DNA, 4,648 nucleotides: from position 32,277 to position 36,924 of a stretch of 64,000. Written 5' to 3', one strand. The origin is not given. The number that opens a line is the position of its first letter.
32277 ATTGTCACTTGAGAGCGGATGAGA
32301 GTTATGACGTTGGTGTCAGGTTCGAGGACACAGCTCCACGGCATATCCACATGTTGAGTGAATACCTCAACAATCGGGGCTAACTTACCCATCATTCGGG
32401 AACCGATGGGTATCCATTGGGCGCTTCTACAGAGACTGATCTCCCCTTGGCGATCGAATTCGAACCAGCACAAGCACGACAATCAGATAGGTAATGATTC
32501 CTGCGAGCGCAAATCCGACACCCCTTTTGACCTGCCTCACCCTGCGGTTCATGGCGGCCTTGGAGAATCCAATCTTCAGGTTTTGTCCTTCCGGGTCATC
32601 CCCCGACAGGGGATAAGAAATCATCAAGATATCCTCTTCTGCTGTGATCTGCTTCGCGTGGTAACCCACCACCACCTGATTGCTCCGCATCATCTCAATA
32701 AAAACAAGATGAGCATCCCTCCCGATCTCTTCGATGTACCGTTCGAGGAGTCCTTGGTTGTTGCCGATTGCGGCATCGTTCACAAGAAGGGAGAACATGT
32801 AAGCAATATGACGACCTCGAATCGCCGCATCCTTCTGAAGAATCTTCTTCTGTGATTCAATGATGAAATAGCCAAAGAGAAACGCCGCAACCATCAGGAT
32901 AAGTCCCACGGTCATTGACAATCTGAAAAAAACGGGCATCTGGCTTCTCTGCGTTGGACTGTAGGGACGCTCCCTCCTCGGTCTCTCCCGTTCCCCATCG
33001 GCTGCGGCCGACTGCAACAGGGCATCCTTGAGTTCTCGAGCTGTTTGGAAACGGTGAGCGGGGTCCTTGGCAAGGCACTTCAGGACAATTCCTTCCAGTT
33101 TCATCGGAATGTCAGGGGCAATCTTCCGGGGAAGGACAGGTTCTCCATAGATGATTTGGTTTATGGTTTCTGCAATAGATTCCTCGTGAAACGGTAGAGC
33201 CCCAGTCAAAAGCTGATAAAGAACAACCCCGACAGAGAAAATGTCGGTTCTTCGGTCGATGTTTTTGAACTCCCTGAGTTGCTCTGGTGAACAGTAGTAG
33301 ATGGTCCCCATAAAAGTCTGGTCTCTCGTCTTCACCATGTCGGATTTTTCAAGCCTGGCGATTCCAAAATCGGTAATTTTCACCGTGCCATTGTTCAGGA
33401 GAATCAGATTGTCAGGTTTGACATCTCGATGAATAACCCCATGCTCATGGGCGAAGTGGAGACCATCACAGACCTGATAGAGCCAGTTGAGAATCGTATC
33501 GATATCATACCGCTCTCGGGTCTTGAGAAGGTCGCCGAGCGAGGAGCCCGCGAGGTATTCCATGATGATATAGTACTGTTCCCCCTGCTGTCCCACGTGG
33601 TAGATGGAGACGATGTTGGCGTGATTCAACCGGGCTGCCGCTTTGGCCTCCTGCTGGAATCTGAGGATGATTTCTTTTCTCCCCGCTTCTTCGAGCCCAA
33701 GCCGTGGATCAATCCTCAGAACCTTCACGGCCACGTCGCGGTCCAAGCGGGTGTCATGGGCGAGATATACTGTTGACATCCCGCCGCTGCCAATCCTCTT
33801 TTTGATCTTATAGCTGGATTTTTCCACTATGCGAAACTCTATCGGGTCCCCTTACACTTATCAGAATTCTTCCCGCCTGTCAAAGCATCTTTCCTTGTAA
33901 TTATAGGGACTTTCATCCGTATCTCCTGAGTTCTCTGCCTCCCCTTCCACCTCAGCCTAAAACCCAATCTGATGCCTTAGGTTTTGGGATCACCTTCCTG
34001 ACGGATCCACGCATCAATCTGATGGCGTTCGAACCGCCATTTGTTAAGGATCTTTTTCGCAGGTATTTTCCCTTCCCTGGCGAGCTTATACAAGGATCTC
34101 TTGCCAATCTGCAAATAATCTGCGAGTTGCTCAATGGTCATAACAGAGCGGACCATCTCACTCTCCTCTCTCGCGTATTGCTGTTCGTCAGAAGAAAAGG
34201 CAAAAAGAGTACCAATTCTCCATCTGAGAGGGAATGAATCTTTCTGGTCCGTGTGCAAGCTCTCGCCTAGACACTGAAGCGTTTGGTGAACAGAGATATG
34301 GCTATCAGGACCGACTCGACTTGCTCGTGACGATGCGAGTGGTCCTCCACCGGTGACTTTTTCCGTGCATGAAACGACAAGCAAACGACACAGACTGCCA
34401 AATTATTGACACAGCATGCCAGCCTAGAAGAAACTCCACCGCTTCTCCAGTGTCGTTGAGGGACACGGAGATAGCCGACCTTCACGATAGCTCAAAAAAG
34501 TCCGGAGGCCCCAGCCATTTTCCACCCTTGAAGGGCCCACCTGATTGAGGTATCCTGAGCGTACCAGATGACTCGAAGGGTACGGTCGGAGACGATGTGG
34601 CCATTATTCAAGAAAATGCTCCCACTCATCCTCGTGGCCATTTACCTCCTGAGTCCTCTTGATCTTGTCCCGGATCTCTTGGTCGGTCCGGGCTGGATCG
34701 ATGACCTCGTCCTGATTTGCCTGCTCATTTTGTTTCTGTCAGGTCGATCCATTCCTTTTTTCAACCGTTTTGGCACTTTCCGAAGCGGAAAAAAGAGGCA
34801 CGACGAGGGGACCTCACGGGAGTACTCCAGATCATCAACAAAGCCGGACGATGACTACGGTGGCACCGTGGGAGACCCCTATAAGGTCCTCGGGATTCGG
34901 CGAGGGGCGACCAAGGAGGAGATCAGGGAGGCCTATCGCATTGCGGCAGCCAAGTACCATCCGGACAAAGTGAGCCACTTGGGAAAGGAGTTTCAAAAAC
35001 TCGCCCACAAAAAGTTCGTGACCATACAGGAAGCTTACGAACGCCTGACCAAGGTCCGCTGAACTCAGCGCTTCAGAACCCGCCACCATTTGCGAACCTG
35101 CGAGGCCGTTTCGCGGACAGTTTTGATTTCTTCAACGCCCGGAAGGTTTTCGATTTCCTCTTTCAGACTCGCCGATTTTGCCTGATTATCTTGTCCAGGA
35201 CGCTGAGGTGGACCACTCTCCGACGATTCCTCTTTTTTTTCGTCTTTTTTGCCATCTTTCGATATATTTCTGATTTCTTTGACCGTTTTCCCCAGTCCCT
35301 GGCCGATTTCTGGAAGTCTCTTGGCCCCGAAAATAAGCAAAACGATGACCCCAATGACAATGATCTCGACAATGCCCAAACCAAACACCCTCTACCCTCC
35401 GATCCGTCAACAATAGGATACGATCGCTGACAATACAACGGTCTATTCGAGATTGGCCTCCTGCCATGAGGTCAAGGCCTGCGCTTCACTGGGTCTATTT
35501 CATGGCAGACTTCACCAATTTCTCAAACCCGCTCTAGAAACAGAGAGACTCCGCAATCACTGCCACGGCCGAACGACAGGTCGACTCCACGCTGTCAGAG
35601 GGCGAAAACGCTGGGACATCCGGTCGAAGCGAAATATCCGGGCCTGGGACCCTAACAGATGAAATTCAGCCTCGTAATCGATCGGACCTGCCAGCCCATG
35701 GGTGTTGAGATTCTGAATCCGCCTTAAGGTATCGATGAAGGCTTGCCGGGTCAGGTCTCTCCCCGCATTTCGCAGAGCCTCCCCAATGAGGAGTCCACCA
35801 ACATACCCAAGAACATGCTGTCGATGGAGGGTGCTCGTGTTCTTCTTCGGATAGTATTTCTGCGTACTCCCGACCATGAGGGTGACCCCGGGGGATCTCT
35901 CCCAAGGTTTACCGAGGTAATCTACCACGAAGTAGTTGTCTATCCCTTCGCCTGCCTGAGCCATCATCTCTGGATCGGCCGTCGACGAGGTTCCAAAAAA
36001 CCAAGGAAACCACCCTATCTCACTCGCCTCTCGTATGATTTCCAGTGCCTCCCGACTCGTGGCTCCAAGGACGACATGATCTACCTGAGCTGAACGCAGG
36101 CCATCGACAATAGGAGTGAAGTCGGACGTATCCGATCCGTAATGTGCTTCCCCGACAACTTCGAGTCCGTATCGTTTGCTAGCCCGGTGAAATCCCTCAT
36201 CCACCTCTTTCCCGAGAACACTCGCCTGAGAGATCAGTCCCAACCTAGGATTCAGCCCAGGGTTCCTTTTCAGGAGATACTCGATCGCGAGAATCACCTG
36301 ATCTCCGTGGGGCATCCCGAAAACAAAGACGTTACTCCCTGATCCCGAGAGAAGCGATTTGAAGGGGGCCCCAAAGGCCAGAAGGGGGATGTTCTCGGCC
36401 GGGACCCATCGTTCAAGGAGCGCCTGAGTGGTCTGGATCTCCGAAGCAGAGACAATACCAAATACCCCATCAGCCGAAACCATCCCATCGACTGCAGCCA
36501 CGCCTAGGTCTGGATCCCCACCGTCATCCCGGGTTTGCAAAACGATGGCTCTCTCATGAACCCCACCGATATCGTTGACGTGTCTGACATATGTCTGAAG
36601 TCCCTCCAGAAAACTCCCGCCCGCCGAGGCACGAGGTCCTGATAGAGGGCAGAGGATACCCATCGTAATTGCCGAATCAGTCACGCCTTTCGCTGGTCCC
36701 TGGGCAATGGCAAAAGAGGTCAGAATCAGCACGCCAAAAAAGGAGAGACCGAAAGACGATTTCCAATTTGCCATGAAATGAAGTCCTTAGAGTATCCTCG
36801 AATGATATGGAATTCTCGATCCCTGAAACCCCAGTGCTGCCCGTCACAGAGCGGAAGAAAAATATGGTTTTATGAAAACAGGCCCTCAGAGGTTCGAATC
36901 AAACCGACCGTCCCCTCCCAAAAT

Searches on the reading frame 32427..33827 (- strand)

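Call 66: search_protein_families(library=pfam, proteins=[window:32427-33827:-])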
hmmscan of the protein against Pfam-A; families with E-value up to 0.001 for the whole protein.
window:32427-33827:- (466 aa): 3 families
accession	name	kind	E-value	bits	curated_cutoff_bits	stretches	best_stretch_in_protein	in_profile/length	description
PF00069.31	Pkinase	-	5.3e-56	190.4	31.7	1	6-264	1-256/263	Protein kinase domain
PF07714.23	PK_Tyr_Ser-Thr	-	3.8e-41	141.6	23.1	1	7-261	2-250/258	Protein tyrosine and serine/threonine kinase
PF03109.22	ABC1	-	1.8e-08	34.3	22.9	1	57-165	110-222/244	ABC1 atypical kinase-like domain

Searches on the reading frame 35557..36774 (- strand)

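Call 66: search_protein_families(library=pfam, proteins=[window:35557-36774:-])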
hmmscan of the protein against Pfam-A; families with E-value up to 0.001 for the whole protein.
window:35557-36774:- (405 aa): 3 families
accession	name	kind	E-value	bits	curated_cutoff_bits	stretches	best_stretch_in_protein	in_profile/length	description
PF13458.12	Peripla_BP_6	-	2.1e-51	176.1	31.7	1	36-384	2-339/343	Periplasmic binding protein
PF01094.35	ANF_receptor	-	4.2e-07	29.8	25.4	1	63-370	10-337/353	Receptor family ligand binding region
PF13433.12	Peripla_BP_5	-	9.7e-07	28.6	27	1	36-236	1-194/363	Periplasmic binding protein domain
